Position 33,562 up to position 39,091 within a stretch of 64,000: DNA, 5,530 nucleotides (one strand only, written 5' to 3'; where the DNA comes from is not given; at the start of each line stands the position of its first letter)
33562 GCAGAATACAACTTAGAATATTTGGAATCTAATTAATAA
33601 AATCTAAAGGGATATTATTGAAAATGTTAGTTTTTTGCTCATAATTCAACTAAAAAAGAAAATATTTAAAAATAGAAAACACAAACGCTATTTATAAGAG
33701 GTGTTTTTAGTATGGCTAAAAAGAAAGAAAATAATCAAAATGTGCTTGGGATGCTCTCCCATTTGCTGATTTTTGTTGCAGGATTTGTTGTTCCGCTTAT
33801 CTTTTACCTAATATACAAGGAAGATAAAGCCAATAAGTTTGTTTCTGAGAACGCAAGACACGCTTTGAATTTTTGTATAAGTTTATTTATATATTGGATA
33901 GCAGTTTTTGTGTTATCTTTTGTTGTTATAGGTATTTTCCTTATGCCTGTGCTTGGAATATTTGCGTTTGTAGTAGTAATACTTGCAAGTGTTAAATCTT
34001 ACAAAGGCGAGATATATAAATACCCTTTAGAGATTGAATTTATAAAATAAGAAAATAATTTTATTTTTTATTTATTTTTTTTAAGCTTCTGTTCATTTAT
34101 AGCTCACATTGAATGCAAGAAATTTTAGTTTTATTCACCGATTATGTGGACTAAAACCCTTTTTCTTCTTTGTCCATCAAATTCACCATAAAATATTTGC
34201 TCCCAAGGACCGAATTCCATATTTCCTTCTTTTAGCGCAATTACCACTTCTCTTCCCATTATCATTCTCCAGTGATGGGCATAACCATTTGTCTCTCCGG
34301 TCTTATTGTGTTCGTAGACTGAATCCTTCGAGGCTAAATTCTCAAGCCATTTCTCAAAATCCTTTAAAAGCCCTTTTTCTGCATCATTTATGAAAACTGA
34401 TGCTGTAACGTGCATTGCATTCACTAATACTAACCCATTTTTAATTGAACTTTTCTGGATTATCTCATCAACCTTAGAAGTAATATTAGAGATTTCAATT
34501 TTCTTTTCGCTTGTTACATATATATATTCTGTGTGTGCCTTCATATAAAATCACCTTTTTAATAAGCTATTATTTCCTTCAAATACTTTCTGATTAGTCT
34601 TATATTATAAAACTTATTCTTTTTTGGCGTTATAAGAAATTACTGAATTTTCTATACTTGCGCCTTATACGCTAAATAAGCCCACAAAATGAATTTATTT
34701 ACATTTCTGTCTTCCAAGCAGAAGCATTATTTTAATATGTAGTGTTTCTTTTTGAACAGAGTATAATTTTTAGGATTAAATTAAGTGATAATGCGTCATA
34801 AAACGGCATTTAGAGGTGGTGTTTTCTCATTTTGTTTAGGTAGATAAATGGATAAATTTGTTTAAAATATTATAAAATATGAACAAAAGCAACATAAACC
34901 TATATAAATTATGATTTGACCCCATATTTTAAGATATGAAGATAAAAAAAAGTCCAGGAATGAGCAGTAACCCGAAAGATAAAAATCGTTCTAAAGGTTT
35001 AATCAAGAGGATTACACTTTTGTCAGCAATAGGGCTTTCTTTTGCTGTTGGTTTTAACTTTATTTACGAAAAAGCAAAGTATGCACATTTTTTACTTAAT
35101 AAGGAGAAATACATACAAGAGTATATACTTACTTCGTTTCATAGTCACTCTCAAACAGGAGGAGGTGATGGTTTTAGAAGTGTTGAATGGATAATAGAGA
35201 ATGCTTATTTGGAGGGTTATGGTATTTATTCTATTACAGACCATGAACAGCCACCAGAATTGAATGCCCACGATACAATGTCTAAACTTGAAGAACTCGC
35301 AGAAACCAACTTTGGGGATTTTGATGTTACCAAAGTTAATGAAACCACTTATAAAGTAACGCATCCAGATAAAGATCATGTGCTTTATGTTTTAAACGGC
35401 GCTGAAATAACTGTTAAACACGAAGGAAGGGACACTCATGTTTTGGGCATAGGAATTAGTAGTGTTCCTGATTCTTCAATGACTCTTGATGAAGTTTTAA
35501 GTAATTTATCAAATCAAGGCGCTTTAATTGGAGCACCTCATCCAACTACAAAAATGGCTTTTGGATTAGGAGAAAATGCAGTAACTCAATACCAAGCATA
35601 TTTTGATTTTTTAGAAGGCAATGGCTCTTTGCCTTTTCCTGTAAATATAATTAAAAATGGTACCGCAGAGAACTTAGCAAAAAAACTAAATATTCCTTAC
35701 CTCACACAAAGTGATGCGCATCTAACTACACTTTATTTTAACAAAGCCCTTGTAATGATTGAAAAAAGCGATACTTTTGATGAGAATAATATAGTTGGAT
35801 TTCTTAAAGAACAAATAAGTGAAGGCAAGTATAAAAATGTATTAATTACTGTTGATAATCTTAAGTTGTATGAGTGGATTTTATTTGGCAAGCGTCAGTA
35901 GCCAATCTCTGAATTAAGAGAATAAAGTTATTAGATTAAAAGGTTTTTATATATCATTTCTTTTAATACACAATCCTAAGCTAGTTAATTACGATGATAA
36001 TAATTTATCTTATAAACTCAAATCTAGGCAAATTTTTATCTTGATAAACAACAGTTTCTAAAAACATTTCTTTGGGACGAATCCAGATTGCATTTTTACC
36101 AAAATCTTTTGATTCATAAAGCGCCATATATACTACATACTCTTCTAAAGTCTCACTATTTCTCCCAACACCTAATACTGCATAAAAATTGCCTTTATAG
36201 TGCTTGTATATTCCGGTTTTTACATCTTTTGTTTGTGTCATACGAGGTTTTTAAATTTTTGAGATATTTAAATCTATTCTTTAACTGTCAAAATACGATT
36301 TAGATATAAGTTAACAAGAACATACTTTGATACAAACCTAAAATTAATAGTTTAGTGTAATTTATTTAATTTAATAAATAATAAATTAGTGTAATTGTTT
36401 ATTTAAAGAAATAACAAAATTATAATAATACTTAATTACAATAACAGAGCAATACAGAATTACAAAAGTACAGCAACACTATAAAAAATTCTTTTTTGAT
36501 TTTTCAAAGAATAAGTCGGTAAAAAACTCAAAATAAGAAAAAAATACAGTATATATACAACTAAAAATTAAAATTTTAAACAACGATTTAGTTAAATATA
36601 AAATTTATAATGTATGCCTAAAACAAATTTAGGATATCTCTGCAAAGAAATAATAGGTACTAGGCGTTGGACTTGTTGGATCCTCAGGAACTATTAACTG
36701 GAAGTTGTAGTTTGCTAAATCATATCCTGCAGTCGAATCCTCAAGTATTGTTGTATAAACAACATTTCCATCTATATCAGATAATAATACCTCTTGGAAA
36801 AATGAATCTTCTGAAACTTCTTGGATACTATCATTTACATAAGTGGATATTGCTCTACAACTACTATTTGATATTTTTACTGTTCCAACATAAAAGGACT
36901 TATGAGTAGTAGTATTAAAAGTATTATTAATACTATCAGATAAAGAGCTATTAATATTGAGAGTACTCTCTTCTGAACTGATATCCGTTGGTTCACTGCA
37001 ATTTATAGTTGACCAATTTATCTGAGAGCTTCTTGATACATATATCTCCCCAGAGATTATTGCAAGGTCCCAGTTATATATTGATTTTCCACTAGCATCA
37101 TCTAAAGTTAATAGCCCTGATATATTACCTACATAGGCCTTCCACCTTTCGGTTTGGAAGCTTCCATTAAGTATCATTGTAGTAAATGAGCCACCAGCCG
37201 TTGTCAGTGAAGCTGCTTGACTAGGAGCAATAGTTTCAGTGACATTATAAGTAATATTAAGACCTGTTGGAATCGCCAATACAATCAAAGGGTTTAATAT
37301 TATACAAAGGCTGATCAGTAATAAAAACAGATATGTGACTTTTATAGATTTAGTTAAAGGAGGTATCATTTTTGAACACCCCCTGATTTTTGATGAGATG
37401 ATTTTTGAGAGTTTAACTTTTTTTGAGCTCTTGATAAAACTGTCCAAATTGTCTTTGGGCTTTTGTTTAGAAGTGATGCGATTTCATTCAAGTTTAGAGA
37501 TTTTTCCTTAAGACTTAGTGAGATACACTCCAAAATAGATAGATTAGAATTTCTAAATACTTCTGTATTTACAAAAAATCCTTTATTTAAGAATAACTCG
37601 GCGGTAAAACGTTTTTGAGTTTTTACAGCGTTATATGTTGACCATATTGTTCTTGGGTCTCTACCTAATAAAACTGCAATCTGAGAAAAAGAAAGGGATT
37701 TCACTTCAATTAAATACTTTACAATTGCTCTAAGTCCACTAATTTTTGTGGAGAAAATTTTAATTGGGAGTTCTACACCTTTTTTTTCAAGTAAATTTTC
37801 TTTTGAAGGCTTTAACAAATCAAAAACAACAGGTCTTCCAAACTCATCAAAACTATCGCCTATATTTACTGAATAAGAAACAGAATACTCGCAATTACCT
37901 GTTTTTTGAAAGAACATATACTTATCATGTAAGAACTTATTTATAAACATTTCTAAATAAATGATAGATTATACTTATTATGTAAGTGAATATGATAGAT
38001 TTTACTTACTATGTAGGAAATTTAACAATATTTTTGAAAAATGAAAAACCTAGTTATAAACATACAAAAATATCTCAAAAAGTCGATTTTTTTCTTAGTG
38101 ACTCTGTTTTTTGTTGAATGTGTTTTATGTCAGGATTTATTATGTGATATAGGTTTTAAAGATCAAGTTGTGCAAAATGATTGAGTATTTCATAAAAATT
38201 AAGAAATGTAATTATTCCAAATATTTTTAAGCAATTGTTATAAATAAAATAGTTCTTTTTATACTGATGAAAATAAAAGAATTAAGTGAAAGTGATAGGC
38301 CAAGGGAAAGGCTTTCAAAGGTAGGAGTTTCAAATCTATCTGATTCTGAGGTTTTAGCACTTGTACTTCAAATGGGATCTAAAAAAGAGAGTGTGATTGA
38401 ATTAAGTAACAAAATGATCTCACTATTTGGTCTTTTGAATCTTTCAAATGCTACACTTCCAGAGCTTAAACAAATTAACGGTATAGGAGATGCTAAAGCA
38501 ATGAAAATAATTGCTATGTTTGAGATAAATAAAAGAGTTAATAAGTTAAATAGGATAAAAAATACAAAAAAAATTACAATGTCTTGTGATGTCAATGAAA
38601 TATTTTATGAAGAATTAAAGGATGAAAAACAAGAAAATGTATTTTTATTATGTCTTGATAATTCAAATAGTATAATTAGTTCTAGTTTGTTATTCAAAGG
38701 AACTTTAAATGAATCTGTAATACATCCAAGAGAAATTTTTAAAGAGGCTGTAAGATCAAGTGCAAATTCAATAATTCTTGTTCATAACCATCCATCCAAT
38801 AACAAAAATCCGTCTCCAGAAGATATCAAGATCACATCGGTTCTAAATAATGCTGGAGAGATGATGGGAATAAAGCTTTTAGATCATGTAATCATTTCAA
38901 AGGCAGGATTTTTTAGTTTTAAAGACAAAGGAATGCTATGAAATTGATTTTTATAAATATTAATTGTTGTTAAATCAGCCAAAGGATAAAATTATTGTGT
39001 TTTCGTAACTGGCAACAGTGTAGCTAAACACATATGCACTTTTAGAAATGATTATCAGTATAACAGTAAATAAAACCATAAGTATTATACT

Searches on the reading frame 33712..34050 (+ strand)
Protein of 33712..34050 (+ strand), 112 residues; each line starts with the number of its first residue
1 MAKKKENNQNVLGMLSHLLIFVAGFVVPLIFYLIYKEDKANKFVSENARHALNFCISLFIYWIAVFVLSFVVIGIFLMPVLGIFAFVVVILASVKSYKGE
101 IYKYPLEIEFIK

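Call 67: search_protein_families(library=pfam, proteins=[window:33712-34050:+], max_evalue=0.0001)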
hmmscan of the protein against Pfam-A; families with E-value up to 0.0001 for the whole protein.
window:33712-34050:+ (112 aa): 1 family
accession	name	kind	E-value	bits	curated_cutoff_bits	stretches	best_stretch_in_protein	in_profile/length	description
PF09685.15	DUF4870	-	1.5e-25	89.7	25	1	11-111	3-107/107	Domain of unknown function (DUF4870)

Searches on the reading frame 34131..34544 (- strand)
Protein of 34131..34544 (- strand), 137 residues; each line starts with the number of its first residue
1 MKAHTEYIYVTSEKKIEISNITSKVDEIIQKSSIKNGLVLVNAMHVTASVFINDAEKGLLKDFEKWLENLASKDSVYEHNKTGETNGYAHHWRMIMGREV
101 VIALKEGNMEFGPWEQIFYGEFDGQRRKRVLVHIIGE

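Call 67: search_protein_families(library=pfam, proteins=[window:34131-34544:-], max_evalue=0.0001)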
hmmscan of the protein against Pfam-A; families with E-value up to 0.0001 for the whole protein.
window:34131-34544:- (137 aa): 1 family
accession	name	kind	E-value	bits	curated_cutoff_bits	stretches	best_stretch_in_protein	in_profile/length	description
PF01894.22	UPF0047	-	9.8e-34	116.4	27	1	20-134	1-117/117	Uncharacterised protein family UPF0047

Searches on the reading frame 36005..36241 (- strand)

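Call 68: search_protein_families(library=pfam, proteins=[window:36005-36241:-], max_evalue=0.0001)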
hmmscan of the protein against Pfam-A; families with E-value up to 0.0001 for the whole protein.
window:36005-36241:- (78 aa): 1 family
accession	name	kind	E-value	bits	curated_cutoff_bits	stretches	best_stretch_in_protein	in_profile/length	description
PF07866.17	DUF1653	-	1.9e-23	83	23.5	1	10-75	1-61/62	Protein of unknown function (DUF1653)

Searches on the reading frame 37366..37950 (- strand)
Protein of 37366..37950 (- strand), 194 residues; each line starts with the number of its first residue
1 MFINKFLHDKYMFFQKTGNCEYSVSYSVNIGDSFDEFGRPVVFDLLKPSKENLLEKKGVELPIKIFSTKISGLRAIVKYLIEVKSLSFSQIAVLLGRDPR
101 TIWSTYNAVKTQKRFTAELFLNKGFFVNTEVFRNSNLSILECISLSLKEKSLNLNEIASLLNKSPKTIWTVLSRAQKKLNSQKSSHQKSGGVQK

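Call 7: search_protein_families(library=pfam, proteins=[window:37366-37950:-], max_evalue=1)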
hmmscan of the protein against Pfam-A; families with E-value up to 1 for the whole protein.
window:37366-37950:- (194 aa): 20 families
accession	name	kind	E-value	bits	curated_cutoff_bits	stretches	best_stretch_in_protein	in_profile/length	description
PF13936.12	HTH_38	-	4.8e-09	36.3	27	2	147-174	16-43/44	Helix-turn-helix domain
PF08281.18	Sigma70_r4_2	-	1.1e-06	28.7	25.7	2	156-179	31-54/54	Sigma-70, region 4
PF13384.12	HTH_23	-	2.5e-05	24.4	24.6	1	82-108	16-40/50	Homeodomain-like domain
PF08279.18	HTH_11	-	0.00091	19.5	25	1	147-176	11-40/55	HTH domain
PF13542.12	HTH_Tnp_ISL3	-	0.0031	17.4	27.4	1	149-174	26-49/51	Helix-turn-helix domain of transposase family ISL3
PF13412.12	HTH_24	-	0.0041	17.1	21.9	1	145-177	14-43/48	Winged helix-turn-helix DNA-binding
PF13551.12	HTH_29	-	0.0043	17.6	28.1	0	142-176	4-37/64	Winged helix-turn helix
PF01022.26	HTH_5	-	0.0077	16.5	22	0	146-168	10-32/47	Bacterial regulatory protein, arsR family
PF08280.17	HTH_Mga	-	0.011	16.1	23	1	144-180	12-51/59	M protein trans-acting positive regulator (MGA) HTH domain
PF15978.11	TnsD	-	0.013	15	32.4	1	147-187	194-235/355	Tn7-like transposition protein D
PF04967.18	HTH_10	-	0.018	15.3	23.1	1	150-179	22-51/53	HTH DNA binding domain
PF23446.1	LysM1_NFP_LYK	-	0.034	15.5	36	0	85-116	15-46/60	NFP/LYK LysM1 domain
PF05491.19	RuvB_C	-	0.043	14.2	24.7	1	135-171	7-43/72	RuvB C-terminal winged helix domain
PF00196.25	GerE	-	0.058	13.5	23.5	1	152-181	18-47/57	Bacterial regulatory proteins, luxR family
PF12728.13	HTH_17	-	0.062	14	27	0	152-170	2-20/51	Helix-turn-helix domain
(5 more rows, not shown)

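Call 15: search_protein_families(library=ncbifam, proteins=[window:37366-37950:-], max_evalue=1)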
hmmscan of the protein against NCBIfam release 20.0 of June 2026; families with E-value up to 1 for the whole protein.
window:37366-37950:- (194 aa): 10 families
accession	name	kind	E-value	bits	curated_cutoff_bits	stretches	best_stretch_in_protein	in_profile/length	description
NF005385.0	PRK06930.1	subfamily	0.0014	18.4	136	1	148-187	127-166/170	positive control sigma-like factor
TIGR02957.1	SigX4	subfamily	0.0037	16.5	323.25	1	151-187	124-160/281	RNA polymerase sigma-70 factor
TIGR02937.1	sigma70-ECF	superfamily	0.0055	16.3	42.9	1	149-181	131-163/165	sigma-70 family RNA polymerase sigma factor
NF007214.0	PRK09636.1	subfamily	0.011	14.9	271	1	151-188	131-168/293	RNA polymerase sigma factor SigJ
NF033547.1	transpos_IS1595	equivalog_domain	0.013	15.3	75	1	146-192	17-64/215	IS1595 family transposase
NF058625.1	sigma_PG0214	equivalog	0.017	14.9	130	1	151-187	129-165/170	GFO_1088 family ECF-type sigma factor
TIGR02952.1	Sig70_famx2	equivalog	0.038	13.9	206.45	1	141-182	129-169/170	ECF subfamily RNA polymerase sigma factor, BldN family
TIGR02985.1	Sig70_bacteroi1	subfamily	0.066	13.4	126.4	1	149-180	128-159/162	RNA polymerase sigma-70 factor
TIGR02950.1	SigM_subfam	subfamily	0.08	12.8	147.95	1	150-182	125-157/159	RNA polymerase sigma factor, SigM family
NF033937.0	porH_1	subfamily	0.11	12.8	100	1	129-163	21-55/97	PorH family porin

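Call 70: search_protein_families(library=phrogs, proteins=[window:37366-37950:-], max_evalue=0.01)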
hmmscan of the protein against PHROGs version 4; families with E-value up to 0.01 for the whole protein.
window:37366-37950:- (194 aa): 3 families
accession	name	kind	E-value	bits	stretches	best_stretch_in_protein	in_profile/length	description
phrog_1740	-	transcription regulation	0.001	18.7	0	151-189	184-222/567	RNA polymerase sigma factor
phrog_1190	-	transcription regulation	0.0026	18.5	0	148-184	124-160/167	RNA polymerase sigma factor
phrog_769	-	transcription regulation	0.004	18.1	0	145-179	18-52/89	transcriptional repressor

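Call 71: search_protein_families(library=padloc, proteins=[window:37366-37950:-], max_evalue=0.01)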
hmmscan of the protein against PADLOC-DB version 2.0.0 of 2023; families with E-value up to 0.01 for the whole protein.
window:37366-37950:- (194 aa): 3 families
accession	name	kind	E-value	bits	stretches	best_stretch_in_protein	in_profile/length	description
PDLC01879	CARF3--CARF_TM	-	0.00056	17.6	1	131-177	153-196/222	-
PDLC04758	PDC-M64B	-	0.0015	17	1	129-173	21-65/123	-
PDLC01434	CasR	-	0.0036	15.2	0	136-177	130-167/191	"CAS-I,CAS-II,CAS-III,CAS-IV,CAS-V,CAS-VI; associated_signaling"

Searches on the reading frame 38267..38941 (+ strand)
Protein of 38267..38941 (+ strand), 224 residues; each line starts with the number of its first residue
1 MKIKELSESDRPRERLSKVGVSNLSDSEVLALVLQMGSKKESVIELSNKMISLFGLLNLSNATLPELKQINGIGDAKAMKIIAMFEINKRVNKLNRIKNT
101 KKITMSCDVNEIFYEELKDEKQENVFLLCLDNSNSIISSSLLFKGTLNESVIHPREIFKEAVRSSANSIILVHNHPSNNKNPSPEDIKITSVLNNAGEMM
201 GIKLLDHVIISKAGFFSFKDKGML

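Call 68: search_protein_families(library=pfam, proteins=[window:38267-38941:+], max_evalue=0.0001)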
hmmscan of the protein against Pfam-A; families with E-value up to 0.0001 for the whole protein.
window:38267-38941:+ (224 aa): 2 families
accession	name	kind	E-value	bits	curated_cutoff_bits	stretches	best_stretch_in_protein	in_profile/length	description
PF04002.20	RadC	-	1.1e-42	145.2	22.1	1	105-223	3-121/121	RadC-like JAB domain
PF20582.4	UPF0758_N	-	2.7e-23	82.3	27.1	1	3-79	1-77/77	UPF0758 N-terminal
